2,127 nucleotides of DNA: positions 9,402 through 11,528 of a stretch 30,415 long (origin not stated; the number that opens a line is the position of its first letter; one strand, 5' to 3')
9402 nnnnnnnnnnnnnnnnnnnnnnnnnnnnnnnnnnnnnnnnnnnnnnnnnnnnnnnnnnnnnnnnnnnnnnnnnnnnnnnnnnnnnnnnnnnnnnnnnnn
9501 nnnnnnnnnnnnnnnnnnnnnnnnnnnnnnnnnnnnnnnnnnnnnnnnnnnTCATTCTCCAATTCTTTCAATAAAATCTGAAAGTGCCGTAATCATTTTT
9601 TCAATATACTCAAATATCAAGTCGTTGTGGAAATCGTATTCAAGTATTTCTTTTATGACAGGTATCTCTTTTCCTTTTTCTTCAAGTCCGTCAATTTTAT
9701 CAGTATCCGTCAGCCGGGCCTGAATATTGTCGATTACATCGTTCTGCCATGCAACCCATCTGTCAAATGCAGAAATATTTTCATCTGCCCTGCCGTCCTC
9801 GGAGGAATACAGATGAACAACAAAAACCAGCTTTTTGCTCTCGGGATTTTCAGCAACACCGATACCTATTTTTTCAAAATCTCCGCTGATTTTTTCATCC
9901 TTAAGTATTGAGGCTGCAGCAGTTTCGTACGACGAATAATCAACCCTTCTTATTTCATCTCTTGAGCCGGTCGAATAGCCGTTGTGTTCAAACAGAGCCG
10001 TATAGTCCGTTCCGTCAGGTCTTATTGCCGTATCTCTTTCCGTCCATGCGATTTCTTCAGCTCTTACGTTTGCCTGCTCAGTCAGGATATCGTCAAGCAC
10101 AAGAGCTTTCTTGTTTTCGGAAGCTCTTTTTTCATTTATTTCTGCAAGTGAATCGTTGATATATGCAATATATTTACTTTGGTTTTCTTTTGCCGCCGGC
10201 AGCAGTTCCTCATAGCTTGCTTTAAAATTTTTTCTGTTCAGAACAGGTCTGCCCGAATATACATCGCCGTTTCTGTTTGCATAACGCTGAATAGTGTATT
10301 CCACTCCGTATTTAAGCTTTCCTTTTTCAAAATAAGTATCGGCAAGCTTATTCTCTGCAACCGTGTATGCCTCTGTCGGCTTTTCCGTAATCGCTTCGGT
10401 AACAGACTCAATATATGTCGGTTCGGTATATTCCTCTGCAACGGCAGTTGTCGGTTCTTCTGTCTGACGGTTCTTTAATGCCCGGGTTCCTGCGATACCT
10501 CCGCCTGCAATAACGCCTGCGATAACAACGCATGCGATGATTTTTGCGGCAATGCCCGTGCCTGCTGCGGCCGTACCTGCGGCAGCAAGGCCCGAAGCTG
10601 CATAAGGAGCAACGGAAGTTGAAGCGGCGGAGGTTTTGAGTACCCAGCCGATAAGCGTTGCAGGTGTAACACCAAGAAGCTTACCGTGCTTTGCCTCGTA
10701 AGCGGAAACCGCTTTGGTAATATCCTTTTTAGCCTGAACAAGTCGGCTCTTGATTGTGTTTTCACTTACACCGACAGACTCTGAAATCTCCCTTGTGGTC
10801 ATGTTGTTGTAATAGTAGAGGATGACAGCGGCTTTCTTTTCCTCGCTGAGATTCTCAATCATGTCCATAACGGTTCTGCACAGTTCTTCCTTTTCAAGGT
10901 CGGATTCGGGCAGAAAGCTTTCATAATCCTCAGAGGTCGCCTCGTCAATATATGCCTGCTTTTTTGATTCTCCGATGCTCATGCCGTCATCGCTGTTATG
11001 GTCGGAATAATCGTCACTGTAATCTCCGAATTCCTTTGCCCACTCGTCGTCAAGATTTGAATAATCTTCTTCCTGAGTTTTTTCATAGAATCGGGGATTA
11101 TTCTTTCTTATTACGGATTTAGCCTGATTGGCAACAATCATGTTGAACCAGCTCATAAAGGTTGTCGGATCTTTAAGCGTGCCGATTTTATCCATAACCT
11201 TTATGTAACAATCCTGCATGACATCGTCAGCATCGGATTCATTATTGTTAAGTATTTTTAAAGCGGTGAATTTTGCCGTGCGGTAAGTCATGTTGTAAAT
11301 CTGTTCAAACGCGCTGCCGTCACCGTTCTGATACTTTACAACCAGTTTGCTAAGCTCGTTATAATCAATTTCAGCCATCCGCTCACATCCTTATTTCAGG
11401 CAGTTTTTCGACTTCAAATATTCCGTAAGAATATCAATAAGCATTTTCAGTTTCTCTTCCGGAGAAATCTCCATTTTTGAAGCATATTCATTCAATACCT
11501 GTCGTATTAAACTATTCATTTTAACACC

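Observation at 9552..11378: One-component transmembrane sigma factor: ECF-like sigma2/sigma4 with an ~80-aa acidic inter-domain linker, a TM segment and a CAP/SCP-like C-terminal domain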

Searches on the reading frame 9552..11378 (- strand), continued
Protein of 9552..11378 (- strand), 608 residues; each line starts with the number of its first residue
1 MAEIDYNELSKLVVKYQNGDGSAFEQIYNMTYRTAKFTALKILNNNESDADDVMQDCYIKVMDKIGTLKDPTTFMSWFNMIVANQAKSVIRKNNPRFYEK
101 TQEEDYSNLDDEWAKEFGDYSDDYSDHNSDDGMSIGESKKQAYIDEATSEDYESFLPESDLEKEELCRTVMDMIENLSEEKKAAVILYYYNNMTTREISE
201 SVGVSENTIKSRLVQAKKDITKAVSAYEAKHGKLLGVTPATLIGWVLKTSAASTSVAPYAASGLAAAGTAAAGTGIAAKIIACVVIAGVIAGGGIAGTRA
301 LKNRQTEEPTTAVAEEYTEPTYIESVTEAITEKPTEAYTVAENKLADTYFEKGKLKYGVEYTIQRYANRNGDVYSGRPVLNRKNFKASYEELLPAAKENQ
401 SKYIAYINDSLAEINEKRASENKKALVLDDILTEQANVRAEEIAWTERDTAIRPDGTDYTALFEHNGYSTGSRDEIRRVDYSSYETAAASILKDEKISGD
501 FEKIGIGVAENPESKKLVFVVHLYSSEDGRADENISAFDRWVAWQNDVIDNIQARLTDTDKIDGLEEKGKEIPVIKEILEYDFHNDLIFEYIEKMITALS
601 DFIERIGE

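Call 81: list_cluster_members(proteins=[P0001, P0016, P0028, P0042])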
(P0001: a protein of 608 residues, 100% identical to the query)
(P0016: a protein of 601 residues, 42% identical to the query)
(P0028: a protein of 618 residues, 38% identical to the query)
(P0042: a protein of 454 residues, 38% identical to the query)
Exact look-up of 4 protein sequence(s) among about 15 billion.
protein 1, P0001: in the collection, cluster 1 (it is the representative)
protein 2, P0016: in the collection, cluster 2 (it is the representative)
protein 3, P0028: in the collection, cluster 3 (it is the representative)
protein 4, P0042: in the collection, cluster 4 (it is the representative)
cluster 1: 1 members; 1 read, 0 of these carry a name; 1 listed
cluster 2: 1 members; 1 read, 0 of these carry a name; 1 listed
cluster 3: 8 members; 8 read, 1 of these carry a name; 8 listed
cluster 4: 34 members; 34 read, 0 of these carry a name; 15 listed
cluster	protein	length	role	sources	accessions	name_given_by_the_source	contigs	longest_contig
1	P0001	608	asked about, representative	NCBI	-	-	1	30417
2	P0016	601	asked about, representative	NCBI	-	-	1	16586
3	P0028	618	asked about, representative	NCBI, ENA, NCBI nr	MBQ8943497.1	MAG: sigma-70 family RNA polymerase sigma factor [Clostridia bacterium] | sigma-70 family RNA polymerase sigma factor [Clostridia bacterium]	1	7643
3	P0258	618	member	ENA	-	-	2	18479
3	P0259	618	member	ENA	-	-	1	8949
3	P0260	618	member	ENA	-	-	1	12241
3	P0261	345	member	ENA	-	-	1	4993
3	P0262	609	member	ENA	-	-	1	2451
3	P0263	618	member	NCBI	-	-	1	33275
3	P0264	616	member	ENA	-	-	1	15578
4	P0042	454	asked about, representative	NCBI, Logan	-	-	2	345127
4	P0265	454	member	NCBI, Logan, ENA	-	-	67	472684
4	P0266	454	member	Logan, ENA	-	-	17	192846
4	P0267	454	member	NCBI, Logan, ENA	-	-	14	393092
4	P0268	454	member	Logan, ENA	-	-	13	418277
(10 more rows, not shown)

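Call 89: find_encoding_contigs(protein=P0024, flank=8000, max_places=1)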
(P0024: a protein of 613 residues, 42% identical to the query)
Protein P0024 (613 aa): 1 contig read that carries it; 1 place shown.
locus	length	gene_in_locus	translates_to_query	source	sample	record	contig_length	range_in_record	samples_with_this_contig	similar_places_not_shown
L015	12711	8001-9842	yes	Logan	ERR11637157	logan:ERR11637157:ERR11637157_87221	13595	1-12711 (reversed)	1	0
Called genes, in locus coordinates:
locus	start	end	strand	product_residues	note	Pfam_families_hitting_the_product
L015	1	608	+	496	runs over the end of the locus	?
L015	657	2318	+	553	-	-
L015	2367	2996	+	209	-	-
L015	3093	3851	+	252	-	PF00929:RNase_T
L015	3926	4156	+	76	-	-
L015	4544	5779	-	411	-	PF00082:Peptidase_S8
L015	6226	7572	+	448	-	PF19789:DUF6273, PF09479:Flg_new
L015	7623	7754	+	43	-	-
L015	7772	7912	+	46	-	-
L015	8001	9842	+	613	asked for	PF04542:Sigma70_r2 (weak), PF08281:Sigma70_r4_2, PF04545:Sigma70_r4, PF00188:CAP (weak)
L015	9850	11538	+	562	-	PF00112:Peptidase_C1 (weak)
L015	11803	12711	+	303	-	?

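Call 90: find_encoding_contigs(protein=P0034, flank=8000, max_places=1)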
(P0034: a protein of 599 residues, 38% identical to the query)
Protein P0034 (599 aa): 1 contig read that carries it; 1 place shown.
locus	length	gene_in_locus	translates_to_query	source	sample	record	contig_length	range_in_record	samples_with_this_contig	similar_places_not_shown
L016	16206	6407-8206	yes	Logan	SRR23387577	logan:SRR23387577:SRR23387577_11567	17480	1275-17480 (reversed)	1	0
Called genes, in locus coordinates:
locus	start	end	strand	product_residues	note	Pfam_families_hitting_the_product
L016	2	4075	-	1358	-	?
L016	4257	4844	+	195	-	PF01076:Mob_Pre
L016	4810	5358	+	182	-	-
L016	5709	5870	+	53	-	-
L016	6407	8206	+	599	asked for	PF04542:Sigma70_r2, PF08281:Sigma70_r4_2, PF04545:Sigma70_r4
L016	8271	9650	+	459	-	PF00112:Peptidase_C1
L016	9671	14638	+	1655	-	PF12799:LRR_4 (faint), PF13306:LRR_5, PF13855:LRR_8 (faint), PF13306:LRR_5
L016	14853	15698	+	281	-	PF09479:Flg_new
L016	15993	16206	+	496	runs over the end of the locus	?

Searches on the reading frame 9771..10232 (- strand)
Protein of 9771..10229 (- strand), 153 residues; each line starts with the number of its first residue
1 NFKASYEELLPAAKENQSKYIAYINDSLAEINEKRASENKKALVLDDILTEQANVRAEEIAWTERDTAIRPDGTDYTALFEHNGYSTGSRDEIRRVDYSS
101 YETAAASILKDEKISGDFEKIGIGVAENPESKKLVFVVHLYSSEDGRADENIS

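Call 37: search_solved_structures(query=window:9771-10229:-, max_evalue=10, show_alignments=4)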
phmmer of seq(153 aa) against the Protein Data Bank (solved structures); distinct sequences matched with E-value up to 10: 9.
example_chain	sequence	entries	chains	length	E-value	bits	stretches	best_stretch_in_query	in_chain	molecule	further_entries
7eq7_A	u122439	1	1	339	0.018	18.4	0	96-148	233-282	Annexin A2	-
4hre_A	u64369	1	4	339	0.019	18.4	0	96-148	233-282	Annexin A2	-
4x9p_A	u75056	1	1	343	0.024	18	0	96-148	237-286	Annexin A2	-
1w7b_A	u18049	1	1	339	0.027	17.9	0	96-148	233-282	ANNEXIN A2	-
5lpu_A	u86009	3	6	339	0.027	17.9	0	96-148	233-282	Annexin A2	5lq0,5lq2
1avc_A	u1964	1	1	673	0.13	15.7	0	110-150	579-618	ANNEXIN VI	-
2zoc_A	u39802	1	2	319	0.14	15.5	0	57-125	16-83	Annexin A4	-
9ga6_A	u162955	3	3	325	0.15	15.4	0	57-125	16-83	Annexin A4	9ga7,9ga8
6b3i_A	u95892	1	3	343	0.32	14.3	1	68-130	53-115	Annexin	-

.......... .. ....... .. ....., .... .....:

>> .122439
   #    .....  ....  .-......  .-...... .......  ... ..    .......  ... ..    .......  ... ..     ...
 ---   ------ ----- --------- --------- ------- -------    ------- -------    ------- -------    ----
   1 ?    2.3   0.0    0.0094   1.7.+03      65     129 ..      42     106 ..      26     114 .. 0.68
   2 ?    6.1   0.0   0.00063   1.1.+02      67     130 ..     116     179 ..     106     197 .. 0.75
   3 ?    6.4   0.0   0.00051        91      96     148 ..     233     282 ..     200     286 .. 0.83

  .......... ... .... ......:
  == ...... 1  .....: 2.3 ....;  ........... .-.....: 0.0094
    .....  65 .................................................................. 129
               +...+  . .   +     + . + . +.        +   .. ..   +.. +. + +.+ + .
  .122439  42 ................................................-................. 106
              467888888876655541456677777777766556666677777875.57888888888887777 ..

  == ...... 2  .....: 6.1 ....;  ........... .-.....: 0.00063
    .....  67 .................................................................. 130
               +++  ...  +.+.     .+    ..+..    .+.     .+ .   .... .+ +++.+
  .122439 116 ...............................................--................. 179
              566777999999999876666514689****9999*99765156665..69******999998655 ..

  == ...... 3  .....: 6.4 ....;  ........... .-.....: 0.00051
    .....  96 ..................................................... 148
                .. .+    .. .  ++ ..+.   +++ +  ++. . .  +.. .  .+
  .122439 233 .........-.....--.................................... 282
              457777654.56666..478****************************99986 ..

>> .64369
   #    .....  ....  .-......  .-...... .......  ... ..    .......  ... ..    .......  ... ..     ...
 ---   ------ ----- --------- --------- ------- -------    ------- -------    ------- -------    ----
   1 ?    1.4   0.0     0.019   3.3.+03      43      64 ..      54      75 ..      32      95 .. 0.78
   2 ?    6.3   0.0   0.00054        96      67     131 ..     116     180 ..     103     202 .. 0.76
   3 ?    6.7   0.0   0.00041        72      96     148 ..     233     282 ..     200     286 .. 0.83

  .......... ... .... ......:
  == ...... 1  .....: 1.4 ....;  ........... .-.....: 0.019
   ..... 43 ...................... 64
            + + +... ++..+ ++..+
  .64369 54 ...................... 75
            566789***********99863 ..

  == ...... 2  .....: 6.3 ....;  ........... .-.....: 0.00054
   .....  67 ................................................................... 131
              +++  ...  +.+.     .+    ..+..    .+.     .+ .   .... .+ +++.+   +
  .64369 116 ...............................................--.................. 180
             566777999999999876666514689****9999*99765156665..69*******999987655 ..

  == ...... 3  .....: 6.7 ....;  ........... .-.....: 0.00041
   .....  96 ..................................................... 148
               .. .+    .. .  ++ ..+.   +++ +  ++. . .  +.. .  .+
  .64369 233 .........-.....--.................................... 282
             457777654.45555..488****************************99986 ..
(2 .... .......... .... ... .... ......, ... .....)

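Call 41: search_solved_structures(query=A2, max_evalue=10, show_alignments=3)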
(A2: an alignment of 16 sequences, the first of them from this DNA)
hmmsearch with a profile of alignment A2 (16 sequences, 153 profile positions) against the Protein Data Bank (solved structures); distinct sequences matched with E-value up to 10: 2.
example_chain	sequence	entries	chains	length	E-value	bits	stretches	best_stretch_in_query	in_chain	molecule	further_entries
6xr2_A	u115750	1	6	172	0.15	15.4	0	27-67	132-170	dTor_3x57R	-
6xr1_A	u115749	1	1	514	0.93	12.9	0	27-67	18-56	dTor_9x57R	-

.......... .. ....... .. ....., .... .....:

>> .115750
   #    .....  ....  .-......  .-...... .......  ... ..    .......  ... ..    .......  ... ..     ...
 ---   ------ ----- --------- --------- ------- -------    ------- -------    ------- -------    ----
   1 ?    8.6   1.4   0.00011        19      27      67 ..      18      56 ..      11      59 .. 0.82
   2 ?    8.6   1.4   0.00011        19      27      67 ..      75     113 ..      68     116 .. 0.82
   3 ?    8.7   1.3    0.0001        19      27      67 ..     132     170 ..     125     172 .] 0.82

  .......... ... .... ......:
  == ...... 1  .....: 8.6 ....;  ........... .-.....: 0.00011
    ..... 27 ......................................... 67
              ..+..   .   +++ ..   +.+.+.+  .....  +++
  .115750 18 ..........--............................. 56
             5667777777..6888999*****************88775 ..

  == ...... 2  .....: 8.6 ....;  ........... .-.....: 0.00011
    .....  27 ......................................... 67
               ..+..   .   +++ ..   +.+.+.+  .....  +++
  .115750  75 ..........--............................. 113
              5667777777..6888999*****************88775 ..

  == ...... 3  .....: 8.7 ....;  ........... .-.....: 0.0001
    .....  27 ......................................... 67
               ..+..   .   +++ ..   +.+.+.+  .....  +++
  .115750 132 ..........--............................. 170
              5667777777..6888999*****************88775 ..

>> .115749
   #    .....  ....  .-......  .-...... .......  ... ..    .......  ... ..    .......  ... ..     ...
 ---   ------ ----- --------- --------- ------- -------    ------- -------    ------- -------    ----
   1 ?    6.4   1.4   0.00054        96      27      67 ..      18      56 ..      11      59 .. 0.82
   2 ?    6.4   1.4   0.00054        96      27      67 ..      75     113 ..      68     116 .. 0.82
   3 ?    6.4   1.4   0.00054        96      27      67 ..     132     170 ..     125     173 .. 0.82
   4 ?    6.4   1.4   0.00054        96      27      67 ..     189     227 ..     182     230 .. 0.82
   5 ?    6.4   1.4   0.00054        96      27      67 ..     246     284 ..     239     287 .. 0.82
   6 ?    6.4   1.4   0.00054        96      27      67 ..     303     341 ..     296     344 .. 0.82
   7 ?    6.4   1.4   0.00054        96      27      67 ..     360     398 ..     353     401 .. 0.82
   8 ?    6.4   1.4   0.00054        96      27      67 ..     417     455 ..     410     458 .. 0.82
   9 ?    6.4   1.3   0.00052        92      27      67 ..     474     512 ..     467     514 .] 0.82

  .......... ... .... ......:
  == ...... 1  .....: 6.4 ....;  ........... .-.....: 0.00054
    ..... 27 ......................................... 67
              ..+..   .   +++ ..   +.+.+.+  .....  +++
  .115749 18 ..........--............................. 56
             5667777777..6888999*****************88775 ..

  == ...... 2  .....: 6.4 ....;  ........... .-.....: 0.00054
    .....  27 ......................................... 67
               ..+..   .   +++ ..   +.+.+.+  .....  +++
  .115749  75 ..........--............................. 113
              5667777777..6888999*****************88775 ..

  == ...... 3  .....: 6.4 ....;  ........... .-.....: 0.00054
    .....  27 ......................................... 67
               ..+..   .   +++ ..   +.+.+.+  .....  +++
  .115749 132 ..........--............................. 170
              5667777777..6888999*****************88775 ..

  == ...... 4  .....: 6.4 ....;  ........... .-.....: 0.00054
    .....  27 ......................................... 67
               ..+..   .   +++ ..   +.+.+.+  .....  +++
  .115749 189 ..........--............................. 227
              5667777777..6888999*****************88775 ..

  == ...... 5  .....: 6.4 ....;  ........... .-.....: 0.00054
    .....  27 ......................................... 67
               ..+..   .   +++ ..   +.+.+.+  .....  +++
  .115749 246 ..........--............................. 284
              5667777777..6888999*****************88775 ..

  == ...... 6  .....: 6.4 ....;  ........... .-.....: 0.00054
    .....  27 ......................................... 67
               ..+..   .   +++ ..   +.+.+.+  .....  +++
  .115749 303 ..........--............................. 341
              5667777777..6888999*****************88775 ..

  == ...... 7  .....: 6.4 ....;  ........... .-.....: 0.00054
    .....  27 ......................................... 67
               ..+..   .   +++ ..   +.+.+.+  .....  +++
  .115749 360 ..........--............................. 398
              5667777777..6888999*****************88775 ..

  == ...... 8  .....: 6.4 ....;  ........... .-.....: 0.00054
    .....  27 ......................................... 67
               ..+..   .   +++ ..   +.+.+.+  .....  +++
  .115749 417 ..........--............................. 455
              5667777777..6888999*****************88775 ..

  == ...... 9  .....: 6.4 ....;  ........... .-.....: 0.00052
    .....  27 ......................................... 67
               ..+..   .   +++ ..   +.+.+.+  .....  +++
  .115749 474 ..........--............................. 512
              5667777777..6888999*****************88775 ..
